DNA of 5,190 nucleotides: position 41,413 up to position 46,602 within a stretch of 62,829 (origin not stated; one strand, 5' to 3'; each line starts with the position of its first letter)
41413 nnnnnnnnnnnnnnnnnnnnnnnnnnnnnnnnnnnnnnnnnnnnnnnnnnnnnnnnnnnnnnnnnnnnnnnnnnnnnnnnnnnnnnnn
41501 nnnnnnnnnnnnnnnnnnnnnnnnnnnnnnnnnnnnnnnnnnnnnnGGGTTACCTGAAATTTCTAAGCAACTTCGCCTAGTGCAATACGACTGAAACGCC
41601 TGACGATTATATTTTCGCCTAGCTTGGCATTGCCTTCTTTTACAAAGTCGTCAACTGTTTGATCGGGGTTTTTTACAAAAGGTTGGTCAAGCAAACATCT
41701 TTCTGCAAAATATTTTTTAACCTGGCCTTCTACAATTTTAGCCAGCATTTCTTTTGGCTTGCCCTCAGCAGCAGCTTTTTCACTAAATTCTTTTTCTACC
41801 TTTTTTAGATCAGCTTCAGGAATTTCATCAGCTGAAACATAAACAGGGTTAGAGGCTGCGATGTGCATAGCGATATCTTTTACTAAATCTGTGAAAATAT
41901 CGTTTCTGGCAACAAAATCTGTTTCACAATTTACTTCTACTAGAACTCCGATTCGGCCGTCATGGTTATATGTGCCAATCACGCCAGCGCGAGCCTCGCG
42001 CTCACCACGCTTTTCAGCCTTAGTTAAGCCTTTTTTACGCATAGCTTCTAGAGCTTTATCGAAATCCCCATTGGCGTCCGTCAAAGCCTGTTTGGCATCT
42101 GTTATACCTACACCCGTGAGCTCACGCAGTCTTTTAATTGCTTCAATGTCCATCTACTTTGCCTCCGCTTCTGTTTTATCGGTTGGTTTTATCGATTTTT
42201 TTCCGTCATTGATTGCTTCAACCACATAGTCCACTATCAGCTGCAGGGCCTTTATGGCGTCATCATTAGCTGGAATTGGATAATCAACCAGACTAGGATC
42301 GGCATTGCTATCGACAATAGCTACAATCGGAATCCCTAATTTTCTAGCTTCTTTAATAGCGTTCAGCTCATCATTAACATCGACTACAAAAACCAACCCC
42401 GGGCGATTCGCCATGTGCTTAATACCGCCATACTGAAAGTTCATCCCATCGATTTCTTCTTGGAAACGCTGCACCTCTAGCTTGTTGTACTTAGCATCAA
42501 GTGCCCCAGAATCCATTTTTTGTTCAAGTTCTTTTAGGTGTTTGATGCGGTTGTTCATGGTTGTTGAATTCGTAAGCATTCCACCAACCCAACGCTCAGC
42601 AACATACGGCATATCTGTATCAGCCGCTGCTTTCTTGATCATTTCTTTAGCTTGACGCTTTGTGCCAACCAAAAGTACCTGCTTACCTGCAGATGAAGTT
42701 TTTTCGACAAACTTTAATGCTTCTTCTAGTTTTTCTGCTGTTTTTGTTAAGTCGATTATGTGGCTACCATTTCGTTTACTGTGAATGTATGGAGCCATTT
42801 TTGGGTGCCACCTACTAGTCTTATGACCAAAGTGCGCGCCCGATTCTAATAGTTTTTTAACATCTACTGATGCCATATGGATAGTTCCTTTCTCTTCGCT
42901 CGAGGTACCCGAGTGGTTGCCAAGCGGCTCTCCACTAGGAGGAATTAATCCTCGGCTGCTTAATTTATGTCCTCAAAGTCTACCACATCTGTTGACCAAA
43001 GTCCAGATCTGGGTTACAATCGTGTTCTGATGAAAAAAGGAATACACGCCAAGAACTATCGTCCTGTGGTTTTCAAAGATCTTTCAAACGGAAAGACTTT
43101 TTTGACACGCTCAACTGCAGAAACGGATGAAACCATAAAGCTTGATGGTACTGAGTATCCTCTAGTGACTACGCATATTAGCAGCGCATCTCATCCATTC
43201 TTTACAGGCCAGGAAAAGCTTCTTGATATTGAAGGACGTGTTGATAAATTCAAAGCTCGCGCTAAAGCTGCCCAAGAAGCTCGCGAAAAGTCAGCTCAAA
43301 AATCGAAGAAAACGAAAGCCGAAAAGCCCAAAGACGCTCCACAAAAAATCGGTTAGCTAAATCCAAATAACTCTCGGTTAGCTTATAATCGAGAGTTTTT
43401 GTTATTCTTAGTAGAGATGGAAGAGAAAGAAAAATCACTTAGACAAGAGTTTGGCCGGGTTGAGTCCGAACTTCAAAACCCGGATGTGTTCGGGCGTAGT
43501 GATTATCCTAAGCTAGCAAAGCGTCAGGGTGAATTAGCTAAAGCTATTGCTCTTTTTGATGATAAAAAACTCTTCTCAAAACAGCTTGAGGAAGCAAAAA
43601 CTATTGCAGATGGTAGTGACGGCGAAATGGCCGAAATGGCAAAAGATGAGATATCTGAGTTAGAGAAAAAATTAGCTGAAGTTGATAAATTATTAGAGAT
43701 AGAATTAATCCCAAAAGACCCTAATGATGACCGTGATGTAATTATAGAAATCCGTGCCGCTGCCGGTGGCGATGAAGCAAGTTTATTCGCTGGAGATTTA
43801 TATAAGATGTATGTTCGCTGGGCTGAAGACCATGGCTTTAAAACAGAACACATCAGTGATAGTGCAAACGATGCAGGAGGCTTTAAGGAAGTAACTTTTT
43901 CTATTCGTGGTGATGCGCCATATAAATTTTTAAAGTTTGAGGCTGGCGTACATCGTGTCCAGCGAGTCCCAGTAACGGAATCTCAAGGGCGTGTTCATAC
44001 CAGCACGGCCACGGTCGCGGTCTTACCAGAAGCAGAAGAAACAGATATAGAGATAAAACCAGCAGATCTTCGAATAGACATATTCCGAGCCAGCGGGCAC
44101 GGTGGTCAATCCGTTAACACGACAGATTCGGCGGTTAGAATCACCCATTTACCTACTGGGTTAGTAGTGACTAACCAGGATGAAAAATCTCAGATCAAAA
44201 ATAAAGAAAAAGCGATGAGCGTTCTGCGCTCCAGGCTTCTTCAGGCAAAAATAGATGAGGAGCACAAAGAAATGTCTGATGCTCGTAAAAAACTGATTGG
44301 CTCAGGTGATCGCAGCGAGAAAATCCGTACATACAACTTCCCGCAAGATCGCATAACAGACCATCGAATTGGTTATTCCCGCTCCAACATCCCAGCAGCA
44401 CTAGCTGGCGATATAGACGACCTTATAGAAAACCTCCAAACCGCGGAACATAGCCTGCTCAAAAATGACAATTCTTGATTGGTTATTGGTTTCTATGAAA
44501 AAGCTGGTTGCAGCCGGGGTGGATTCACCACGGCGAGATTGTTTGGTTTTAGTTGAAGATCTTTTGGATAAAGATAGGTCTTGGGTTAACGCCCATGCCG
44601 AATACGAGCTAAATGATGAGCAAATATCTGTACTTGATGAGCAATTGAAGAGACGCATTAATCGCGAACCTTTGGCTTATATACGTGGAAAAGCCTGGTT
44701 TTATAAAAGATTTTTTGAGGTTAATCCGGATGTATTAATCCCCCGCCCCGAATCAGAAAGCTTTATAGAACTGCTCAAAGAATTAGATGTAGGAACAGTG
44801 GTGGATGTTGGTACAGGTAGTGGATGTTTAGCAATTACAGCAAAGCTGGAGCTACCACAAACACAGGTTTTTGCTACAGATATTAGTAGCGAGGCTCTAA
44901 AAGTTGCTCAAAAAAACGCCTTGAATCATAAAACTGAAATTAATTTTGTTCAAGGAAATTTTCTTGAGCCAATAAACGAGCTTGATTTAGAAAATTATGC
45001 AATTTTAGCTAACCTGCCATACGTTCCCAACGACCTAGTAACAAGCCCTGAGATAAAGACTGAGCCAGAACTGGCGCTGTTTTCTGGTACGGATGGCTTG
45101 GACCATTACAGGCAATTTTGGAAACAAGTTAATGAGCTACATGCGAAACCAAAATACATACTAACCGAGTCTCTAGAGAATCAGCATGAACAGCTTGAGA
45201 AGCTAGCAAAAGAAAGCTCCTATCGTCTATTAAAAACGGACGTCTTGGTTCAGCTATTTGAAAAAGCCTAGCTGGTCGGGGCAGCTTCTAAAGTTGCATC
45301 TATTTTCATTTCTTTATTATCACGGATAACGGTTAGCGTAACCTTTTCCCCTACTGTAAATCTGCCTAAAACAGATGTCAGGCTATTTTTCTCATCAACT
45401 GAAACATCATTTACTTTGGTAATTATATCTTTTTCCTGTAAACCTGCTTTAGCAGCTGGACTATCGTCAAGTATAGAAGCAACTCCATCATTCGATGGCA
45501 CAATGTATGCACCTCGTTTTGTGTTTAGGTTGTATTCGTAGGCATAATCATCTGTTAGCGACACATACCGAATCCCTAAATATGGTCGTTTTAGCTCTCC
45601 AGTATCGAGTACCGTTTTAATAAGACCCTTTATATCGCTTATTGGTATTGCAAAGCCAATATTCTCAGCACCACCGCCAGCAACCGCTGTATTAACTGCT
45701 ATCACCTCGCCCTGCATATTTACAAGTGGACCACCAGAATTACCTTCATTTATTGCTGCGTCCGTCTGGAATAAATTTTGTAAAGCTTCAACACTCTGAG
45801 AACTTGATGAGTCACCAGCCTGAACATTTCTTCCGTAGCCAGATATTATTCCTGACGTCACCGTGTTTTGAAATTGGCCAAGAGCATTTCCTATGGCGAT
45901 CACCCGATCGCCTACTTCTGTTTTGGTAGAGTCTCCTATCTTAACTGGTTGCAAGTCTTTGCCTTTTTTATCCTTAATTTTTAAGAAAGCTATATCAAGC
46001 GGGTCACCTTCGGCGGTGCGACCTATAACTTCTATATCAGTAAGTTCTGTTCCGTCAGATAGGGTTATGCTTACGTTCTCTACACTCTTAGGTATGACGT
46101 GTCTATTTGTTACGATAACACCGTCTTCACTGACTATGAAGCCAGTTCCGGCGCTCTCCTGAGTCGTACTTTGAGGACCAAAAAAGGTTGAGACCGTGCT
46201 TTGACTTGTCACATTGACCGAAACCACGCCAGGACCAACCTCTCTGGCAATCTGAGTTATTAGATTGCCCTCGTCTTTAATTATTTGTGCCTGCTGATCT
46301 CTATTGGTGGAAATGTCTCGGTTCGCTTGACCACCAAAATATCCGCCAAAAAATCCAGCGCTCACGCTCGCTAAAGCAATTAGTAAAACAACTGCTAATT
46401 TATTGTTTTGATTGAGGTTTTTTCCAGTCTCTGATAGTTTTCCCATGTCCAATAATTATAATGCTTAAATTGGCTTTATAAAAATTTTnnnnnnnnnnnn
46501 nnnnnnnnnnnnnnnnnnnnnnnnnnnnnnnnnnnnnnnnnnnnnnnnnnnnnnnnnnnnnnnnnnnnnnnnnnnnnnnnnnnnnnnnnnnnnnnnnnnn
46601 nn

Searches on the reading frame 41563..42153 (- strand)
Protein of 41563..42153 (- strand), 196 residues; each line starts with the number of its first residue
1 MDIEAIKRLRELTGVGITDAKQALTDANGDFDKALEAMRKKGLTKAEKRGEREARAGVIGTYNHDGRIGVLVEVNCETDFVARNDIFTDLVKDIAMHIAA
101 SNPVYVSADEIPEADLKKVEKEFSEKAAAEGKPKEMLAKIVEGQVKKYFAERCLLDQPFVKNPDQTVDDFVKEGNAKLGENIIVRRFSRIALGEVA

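Call 57: search_protein_families(library=pfam, proteins=[window:41563-42153:-], max_evalue=0.00001)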
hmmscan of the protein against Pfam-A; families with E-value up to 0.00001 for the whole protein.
window:41563-42153:- (196 aa): 1 family
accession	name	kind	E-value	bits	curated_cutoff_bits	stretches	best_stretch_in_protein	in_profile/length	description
PF00889.24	EF_TS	-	6.6e-38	130.8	27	1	53-194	76-204/204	Elongation factor TS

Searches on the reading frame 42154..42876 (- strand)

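Call 57: search_protein_families(library=pfam, proteins=[window:42154-42876:-], max_evalue=0.00001)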
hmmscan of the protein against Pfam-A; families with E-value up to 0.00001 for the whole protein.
window:42154-42876:- (240 aa): 1 family
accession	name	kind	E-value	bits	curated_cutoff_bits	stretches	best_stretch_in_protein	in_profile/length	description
PF00318.25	Ribosomal_S2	-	4.6e-86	288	26.1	1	9-225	1-216/216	Ribosomal protein S2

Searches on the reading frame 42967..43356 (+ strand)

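Call 57: search_protein_families(library=pfam, proteins=[window:42967-43356:+], max_evalue=0.00001)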
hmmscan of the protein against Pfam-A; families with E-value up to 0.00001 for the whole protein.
window:42967-43356:+ (129 aa): 1 family
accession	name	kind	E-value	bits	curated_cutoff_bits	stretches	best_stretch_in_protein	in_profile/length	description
PF01197.23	Ribosomal_L31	-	2.5e-22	79.3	27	1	22-98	1-63/65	Ribosomal protein L31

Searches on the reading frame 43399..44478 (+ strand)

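Call 57: search_protein_families(library=pfam, proteins=[window:43399-44478:+], max_evalue=0.00001)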
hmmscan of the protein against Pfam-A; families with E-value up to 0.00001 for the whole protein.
window:43399-44478:+ (359 aa): 2 families
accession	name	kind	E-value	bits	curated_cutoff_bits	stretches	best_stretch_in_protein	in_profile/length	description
PF03462.23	PCRF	-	1.7e-66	224.2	24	1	15-206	2-194/194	PCRF domain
PF00472.26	RF-1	-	1.3e-42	144.8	35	1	214-323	2-116/116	RF-1 domain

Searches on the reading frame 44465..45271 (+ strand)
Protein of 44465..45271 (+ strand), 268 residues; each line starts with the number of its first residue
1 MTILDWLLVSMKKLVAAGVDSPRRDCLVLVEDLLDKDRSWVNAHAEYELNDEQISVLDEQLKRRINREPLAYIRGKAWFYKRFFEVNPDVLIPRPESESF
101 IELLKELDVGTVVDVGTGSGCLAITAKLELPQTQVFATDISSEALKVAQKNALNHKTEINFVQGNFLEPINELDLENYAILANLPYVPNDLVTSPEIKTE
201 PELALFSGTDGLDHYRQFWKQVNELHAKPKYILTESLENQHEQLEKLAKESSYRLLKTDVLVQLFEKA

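Call 57: search_protein_families(library=pfam, proteins=[window:44465-45271:+], max_evalue=0.00001)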
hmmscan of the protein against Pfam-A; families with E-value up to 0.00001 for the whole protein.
window:44465-45271:+ (268 aa): 6 families
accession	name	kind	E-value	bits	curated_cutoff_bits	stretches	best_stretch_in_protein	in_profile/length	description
PF17827.6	PrmC_N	-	3.5e-16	59.9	23.4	1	12-75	8-71/71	PrmC N-terminal domain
PF05175.20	MTS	-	1.2e-11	45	23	1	98-186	21-108/170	Methyltransferase small domain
PF13847.12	Methyltransf_31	-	7.8e-10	39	27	1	111-253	6-128/145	Methyltransferase domain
PF06325.19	PrmA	-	2.4e-09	37.6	22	1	111-162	164-215/296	Ribosomal protein L11 methyltransferase (PrmA)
PF13649.12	Methyltransf_25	-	1.6e-08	35.6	27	1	112-168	1-57/97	Methyltransferase domain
PF08242.18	Methyltransf_12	-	8.7e-06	26.8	30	0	113-171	1-60/98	Methyltransferase domain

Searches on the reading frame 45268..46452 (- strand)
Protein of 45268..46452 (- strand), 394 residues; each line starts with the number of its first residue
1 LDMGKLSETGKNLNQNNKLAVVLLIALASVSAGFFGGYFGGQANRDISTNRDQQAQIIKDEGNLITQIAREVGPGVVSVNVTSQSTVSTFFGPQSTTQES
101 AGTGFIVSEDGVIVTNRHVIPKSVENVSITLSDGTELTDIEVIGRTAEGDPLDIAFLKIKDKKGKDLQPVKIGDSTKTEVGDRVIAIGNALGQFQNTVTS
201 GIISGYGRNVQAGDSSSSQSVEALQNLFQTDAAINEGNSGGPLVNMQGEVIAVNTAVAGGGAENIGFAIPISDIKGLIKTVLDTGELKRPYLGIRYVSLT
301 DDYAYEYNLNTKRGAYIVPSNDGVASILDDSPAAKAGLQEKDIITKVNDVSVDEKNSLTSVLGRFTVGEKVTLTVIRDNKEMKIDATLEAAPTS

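Call 57: search_protein_families(library=pfam, proteins=[window:45268-46452:-], max_evalue=0.00001)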
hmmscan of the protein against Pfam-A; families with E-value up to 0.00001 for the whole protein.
window:45268-46452:- (394 aa): 5 families
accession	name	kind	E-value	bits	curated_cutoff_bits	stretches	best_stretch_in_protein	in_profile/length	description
PF13365.12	Trypsin_2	-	5.2e-30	105.5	27.6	1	102-253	1-144/144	Trypsin-like peptidase domain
PF00089.32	Trypsin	-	1.4e-21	77.8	20.6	1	99-276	24-218/220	Trypsin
PF13180.12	PDZ_2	-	5e-14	52.8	27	1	290-387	1-79/80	PDZ domain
PF17820.7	PDZ_6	-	1e-08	35.2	27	1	324-377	2-54/54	PDZ domain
PF00595.29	PDZ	-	2.4e-07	31.5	23.2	1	324-375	29-80/81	PDZ domain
